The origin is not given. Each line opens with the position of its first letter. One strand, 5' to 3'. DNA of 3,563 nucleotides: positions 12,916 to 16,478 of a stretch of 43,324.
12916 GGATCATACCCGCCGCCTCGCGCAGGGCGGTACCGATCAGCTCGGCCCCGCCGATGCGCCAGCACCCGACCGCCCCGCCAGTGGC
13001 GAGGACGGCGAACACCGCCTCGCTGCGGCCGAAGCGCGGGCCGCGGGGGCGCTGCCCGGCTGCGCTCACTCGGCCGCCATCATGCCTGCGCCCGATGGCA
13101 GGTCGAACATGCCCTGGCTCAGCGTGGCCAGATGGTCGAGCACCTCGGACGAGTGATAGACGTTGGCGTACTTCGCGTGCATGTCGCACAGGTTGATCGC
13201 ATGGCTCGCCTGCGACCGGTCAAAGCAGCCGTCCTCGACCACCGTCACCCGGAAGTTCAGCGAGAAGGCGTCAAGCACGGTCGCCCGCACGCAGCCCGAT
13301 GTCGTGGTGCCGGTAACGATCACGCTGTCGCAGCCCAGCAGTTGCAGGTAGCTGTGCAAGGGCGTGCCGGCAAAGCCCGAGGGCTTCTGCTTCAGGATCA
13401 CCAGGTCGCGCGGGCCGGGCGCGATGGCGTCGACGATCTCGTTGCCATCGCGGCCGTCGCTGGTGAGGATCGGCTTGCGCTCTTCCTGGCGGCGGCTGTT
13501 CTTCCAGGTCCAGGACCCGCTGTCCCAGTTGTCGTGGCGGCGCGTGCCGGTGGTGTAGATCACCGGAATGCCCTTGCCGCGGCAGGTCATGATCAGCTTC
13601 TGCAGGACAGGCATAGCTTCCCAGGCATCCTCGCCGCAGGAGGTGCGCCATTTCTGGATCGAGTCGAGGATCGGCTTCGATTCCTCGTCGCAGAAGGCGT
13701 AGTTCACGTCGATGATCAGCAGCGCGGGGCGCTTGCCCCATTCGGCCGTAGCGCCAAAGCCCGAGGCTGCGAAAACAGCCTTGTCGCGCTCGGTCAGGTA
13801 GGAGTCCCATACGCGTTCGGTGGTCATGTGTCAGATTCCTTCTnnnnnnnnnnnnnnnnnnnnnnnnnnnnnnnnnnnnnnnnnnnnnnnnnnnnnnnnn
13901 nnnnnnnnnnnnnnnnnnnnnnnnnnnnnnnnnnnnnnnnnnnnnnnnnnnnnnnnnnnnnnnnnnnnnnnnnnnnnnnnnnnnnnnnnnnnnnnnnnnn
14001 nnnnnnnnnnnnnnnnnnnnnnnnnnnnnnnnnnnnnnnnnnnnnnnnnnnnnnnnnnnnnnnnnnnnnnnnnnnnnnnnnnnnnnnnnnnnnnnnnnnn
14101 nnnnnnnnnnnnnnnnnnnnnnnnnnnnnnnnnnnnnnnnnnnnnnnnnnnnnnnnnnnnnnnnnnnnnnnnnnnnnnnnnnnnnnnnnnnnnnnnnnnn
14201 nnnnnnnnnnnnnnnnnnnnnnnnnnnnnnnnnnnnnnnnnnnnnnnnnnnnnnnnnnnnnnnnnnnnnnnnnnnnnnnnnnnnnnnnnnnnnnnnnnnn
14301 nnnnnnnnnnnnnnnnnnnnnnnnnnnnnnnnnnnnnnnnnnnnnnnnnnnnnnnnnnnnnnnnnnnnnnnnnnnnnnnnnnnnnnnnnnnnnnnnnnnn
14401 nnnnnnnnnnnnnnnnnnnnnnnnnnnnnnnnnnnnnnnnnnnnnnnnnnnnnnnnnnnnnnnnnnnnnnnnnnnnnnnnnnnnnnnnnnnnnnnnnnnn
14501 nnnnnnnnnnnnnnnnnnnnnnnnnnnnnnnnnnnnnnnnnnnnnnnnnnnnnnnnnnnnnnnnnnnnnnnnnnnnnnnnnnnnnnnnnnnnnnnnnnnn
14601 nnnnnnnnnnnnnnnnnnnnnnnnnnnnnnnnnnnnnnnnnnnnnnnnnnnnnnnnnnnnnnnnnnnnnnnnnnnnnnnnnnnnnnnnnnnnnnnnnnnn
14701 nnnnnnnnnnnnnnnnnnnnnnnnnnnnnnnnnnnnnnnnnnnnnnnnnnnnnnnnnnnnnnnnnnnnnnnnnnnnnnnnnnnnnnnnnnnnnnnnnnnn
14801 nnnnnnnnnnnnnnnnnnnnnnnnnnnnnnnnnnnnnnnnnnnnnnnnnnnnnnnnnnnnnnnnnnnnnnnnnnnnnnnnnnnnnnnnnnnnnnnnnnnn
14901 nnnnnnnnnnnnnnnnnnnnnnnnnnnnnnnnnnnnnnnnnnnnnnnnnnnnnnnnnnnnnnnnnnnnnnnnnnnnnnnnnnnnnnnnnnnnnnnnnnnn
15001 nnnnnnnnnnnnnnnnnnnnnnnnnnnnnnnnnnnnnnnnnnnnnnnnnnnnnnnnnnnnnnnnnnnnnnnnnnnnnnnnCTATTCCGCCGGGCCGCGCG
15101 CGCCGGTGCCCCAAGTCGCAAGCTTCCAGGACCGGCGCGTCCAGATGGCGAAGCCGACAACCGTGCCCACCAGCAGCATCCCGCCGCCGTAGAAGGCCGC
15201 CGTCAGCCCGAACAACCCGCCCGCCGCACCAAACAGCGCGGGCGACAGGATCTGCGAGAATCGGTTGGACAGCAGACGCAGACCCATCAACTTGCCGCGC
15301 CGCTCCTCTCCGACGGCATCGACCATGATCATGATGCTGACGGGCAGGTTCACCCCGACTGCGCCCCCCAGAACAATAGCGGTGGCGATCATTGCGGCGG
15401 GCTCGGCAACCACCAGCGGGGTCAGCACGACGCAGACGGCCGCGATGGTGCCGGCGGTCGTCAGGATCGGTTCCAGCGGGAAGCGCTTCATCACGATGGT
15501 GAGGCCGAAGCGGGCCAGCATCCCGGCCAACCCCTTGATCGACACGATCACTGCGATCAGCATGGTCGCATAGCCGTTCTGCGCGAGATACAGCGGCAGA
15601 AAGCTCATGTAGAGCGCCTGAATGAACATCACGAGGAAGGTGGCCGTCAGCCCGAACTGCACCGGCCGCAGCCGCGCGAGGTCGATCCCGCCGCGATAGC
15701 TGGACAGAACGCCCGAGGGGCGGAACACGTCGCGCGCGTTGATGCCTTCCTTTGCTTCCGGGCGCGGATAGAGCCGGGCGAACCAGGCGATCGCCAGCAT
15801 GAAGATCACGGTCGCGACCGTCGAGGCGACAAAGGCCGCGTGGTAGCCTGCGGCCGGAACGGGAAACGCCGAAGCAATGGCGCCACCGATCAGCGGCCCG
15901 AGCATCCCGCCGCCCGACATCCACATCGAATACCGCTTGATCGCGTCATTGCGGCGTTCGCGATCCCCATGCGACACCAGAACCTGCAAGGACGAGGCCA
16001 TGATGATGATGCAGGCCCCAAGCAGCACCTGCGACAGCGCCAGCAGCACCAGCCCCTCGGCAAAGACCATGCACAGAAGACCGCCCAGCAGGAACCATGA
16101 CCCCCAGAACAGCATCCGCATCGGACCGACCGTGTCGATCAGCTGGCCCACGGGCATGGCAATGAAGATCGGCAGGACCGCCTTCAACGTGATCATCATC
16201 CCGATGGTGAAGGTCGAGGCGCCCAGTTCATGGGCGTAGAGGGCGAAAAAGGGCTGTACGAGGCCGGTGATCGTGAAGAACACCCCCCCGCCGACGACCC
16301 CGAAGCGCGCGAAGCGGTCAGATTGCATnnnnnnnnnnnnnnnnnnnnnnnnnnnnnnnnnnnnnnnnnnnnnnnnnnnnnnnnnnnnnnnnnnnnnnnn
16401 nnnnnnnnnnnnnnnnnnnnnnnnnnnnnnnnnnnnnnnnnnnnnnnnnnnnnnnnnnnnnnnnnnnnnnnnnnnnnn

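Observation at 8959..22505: A 13.5-kb translationally coupled operon with three N-carbamoylsarcosine-amidase-like paralogs, a Mo-hydroxylase and three different transport systems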

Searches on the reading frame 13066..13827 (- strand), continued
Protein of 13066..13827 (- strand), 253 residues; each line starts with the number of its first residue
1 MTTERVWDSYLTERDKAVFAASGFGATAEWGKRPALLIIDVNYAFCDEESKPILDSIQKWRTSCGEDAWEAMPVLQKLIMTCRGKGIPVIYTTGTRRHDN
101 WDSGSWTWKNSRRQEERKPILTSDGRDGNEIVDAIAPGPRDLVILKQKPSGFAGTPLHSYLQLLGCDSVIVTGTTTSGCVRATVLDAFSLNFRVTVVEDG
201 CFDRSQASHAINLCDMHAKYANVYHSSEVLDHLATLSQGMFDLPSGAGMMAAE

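Call 56: search_dna_similar(query=window:13066-13827:-, collection=plasmids, mode=protein, max_evalue=1e-40, max_rows=30)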
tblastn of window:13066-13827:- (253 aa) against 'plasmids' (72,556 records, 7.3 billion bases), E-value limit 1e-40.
Records with a match: 25; places in all: 27; records where one place covers at least 80% of the query: 25.
Best place of each record, by identity: 80-90% 2; 60-80% 5; <60% 18.
By first word of the organism name: Sinorhizobium 7; Variovorax 3; Methylobacterium 3; Neorhizobium 2; Aminobacter 2; Shinella 2; Allorhizobium 1; Roseomonas 1; Rhizobium 1; Antarctobacter 1; and 2 more.
By predicted mobility (MOB-suite, as given by PLSDB): non-mobilizable 15; conjugative 9; mobilizable 1.
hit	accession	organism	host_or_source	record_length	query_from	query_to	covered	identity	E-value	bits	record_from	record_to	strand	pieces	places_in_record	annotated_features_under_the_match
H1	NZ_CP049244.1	Allorhizobium pseudoryzae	cell culture,soil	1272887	3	253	99%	81.1%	1e-135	428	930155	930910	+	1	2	none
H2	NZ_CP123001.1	Neorhizobium petrolearium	single cell,petroleum contaminated soil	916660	3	249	98%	81.0%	6e-134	423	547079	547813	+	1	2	isochorismatase family protein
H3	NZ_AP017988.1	Aminobacter sp. SS-2016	Lotus japoicus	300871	3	246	96%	68.0%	2e-109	353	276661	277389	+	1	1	isochorismatase family protein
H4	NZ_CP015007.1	Aminobacter aminovorans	cell culture,soil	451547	3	246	96%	68.0%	2e-109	353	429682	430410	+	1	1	isochorismatase family protein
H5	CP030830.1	Neorhizobium sp. NCHU2750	Rosa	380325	3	249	98%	67.2%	1e-109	353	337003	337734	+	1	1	hydrolase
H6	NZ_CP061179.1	Roseomonas haemaphysalidis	tick,pure culture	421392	2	249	98%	66.5%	5e-111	357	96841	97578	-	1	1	isochorismatase family protein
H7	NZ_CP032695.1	Rhizobium jaguaris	Calliandra grandiflora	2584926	4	253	99%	60.8%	2e-98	321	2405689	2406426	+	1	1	none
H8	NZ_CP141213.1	Sinorhizobium meliloti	alfalfa,Isolate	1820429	5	247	96%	58.8%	7e-90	296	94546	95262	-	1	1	none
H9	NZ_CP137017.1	Sinorhizobium fredii GR64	Phaseolus vulgaris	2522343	5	247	96%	58.4%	2e-90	298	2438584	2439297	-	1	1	record has no annotation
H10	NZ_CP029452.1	Sinorhizobium fredii CCBAU 25509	Glycine soja,cell culture,plant root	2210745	5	247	96%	58.4%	1e-89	296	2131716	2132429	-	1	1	record has no annotation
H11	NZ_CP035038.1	Sinorhizobium fredii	single cell,soil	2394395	5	247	96%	58.4%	3e-89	295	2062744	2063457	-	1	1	none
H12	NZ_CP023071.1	Sinorhizobium fredii CCBAU 83666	G.max,nodule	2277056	5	247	96%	58.0%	6e-89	294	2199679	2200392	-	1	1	record has no annotation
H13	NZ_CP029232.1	Sinorhizobium fredii CCBAU 45436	Glycine max,cell culture,plant root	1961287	5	247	96%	58.0%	7e-89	294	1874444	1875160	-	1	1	record has no annotation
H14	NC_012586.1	Sinorhizobium fredii NGR234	-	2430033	5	247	96%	58.0%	9e-89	293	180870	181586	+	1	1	record has no annotation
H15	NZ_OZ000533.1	Shinella sp. WSC3-e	-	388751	5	234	91%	46.1%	3e-61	214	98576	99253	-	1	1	isochorismatase family protein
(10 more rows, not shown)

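Call 57: get_annotated_region(hit=H8, flank=10000)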
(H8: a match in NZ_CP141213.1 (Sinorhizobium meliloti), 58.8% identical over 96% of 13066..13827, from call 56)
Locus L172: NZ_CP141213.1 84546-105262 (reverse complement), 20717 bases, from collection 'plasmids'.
description: Sinorhizobium meliloti strain LMB1 plasmid pA, complete sequence
organism: Sinorhizobium meliloti (NCBI taxid 382)
taxonomy: Bacteria; Pseudomonadota; Alphaproteobacteria; Hyphomicrobiales; Rhizobiaceae; Sinorhizobium; Sinorhizobium meliloti
host: -; source: alfalfa,Isolate; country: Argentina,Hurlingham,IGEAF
typing (MOB-suite, as given by PLSDB): conjugative; relaxase MOBQ; mating-pair formation MPF_T
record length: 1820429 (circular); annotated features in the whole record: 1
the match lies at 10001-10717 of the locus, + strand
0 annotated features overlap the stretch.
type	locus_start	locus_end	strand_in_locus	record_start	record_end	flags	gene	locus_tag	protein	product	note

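Call 58: get_annotated_region(hit=H3, flank=10000)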
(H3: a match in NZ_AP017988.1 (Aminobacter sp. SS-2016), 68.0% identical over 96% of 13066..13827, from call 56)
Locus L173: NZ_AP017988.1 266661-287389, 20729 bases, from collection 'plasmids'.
description: Aminobacter sp. SS-2016 strain Y103A plasmid pANY103b, complete sequence
organism: Aminobacter sp. SS-2016 (NCBI taxid 1870862)
taxonomy: Bacteria; Pseudomonadota; Alphaproteobacteria; Hyphomicrobiales; Phyllobacteriaceae; Aminobacter; Aminobacter sp. SS-2016
host: -; source: Lotus japoicus; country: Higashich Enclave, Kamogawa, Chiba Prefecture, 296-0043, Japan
typing (MOB-suite, as given by PLSDB): non-mobilizable; mating-pair formation MPF_T
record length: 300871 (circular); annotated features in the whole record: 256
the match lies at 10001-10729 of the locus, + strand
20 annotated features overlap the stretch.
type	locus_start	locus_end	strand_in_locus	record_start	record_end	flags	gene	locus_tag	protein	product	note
CDS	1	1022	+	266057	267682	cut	-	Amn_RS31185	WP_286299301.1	class I adenylate-forming enzyme family protein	-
CDS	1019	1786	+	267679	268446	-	-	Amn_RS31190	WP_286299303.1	enoyl-CoA hydratase-related protein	-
CDS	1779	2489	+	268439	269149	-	-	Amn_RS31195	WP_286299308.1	SDR family oxidoreductase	-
CDS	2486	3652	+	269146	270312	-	-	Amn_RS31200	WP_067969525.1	acyl-CoA dehydrogenase family protein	-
CDS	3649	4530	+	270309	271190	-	-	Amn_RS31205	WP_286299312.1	3-hydroxyacyl-CoA dehydrogenase family protein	-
CDS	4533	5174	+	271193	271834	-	-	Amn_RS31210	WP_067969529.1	3-hydroxyacyl-CoA dehydrogenase family protein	GO:0006631 - fatty acid metabolic process [Evidence IEA]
CDS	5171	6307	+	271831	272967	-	-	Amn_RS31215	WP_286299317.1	CaiB/BaiF CoA-transferase family protein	-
CDS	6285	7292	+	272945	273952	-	-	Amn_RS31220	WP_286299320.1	NADPH:quinone oxidoreductase family protein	-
CDS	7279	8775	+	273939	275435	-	-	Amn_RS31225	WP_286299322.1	3-hydroxyacyl-CoA dehydrogenase NAD-binding domain-containing protein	GO:0006631 - fatty acid metabolic process [Evidence IEA]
CDS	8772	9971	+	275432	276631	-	-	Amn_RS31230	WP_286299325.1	acetyl-CoA C-acetyltransferase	-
CDS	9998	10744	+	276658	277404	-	-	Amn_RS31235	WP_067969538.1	isochorismatase family protein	-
CDS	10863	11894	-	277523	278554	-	-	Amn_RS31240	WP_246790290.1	ABC transporter ATP-binding protein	-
CDS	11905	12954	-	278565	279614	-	-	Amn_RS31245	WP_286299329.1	oligopeptide/dipeptide ABC transporter ATP-binding protein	-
CDS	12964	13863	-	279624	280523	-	-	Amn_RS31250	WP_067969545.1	ABC transporter permease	-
CDS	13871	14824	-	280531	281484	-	-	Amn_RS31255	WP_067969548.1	ABC transporter permease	GO:0055085 - transmembrane transport [Evidence IEA]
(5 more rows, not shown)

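Call 60: search_protein_families(library=pfam, proteins=[L172:3206-4117:-, L172:4148-5020:-, L172:5245-6102:+, L172:6084-7295:+, L172:7339-8310:+, L172:8349-9287:-, L172:9136-9972:+, L172:10837-11955:+, L172:12095-12979:-, L172:13011-14312:-], max_evalue=0.0001)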
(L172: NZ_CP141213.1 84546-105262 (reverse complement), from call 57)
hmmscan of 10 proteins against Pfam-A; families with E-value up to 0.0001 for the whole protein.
L172:3206-4117:- (303 aa): 2 families
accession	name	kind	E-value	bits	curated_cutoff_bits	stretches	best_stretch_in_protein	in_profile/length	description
PF03466.25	LysR_substrate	-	4.6e-30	105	28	1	90-293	4-206/209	LysR substrate binding domain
PF00126.33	HTH_1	-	6.5e-20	71.3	26.6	1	4-63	1-60/60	Bacterial regulatory helix-turn-helix protein, lysR family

L172:4148-5020:- (290 aa): 5 families
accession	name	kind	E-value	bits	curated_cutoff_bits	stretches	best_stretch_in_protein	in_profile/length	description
PF20434.5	BD-FAE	-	2.1e-35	122.6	26.8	1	34-241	4-212/215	BD-FAE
PF07859.19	Abhydrolase_3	-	5.7e-16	59.4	25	1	46-263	2-208/210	alpha/beta hydrolase fold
PF00326.27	Peptidase_S9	-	9.9e-09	35.4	22.6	0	159-266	90-191/213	Prolyl oligopeptidase family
PF12146.15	Hydrolase_4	-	3.8e-08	33.4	27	1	43-135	5-95/239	Serine aminopeptidase, S33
PF00135.34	COesterase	-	3.4e-05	23.5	27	1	38-135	99-202/515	Carboxylesterase family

L172:5245-6102:+ (285 aa): 3 families
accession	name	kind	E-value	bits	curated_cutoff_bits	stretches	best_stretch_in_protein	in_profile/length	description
PF00561.26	Abhydrolase_1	-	1.1e-16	61.7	25.8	1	39-151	2-114/245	alpha/beta hydrolase fold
PF12697.13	Abhydrolase_6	-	1.4e-15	59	26.3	1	40-265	1-216/217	Alpha/beta hydrolase family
PF12146.15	Hydrolase_4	-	1.3e-07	31.7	27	1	70-258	39-237/239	Serine aminopeptidase, S33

L172:6084-7295:+ (403 aa): 1 family
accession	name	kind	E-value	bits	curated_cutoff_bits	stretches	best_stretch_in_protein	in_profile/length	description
PF00296.26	Bac_luciferase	-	2.8e-35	122.6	27.9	1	50-343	26-308/314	Luciferase-like monooxygenase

L172:7339-8310:+ (323 aa): 1 family
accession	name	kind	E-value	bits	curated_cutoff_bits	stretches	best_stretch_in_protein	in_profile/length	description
PF09084.16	NMT1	-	4.8e-19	69.5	20.5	1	52-243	20-215/216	NMT1/THI5 like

L172:8349-9287:- (312 aa): 0 families

L172:9136-9972:+ (278 aa): 1 family
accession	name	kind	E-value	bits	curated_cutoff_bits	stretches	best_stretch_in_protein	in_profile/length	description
PF00528.27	BPD_transp_1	-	2.5e-25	89.7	26.4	1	97-266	1-182/184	Binding-protein-dependent transport system inner membrane component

L172:10837-11955:+ (372 aa): 1 family
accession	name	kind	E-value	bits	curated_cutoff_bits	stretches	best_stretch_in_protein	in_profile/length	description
PF05145.17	AbrB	-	1.5e-77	261.1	29.2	1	51-362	1-313/314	Transition state regulatory protein AbrB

L172:12095-12979:- (294 aa): 3 families
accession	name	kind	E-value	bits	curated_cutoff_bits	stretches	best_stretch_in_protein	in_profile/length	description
PF00561.26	Abhydrolase_1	-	7.9e-18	65.4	25.8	1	54-274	5-242/245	alpha/beta hydrolase fold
PF12697.13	Abhydrolase_6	-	7.1e-16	60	26.3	1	54-281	3-215/217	Alpha/beta hydrolase family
PF12146.15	Hydrolase_4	-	9.1e-13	48.5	27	1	52-270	7-232/239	Serine aminopeptidase, S33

L172:13011-14312:- (433 aa): 2 families
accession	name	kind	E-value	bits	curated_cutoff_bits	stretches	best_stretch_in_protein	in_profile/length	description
PF03466.25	LysR_substrate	-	7.8e-25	87.9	28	1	216-411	7-204/209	LysR substrate binding domain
PF00126.33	HTH_1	-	1.6e-17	63.7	26.6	1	127-185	1-59/60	Bacterial regulatory helix-turn-helix protein, lysR family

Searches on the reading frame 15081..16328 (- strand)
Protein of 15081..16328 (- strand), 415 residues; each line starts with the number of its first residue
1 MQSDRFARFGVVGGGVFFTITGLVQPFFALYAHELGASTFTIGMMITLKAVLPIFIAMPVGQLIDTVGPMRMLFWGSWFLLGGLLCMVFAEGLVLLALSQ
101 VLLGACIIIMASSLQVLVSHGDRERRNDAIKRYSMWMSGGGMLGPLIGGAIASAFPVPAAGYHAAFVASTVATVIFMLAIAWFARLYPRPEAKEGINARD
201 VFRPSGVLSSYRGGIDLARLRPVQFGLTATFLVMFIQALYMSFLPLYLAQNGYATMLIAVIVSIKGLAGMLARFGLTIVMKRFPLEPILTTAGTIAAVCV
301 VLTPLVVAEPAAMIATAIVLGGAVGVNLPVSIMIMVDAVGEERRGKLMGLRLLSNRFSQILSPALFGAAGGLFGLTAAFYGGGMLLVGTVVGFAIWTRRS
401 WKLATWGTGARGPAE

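Call 7: search_protein_families(library=pfam, proteins=[window:15081-16328:-])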
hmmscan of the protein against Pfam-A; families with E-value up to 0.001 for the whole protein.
window:15081-16328:- (415 aa): 3 families
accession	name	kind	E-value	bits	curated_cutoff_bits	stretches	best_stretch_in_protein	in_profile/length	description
PF07690.21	MFS_1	-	7.1e-35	121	33.4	2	13-305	4-287/347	Major Facilitator Superfamily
PF12832.13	MFS_1_like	-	7.8e-14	51.9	25.2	2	20-152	227-362/373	MFS_1 like family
PF06779.20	MFS_4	-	1.9e-05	24.6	26.3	1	73-390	63-361/364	Uncharacterised MFS-type transporter YbfB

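Call 9: search_protein_families(library=ncbifam, proteins=[window:15081-16328:-], max_evalue=0.01)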
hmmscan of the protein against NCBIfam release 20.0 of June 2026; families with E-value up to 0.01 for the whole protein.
window:15081-16328:- (415 aa): 6 families
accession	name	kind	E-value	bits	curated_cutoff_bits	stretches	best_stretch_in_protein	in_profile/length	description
NF047396.1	MFS_flip_LtaA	equivalog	2.1e-09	36.9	450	1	229-350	21-139/394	lipoteichoic acid biosynthesis MFS flippase LtaA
NF011571.1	PRK14995.1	subfamily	2.1e-05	23.5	701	1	35-156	36-159/493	SmvA family efflux MFS transporter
NF037955.1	mfs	subfamily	0.00013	21.1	100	1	15-160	7-155/366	MFS transporter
NF012174.0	tet_MFS_A_B_C_D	equivalog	0.00015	20.8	475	1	38-391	38-374/382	Tet(A)/Tet(B)/Tet(C) family tetracycline efflux MFS transporter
TIGR00880.1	2_A_01_02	superfamily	0.0013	18.8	131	1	43-177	1-136/141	multidrug resistance protein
NF038246.1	bile_salt_MFS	equivalog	0.0019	17.1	400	1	16-395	16-399/408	conjugated bile salt MFS transporter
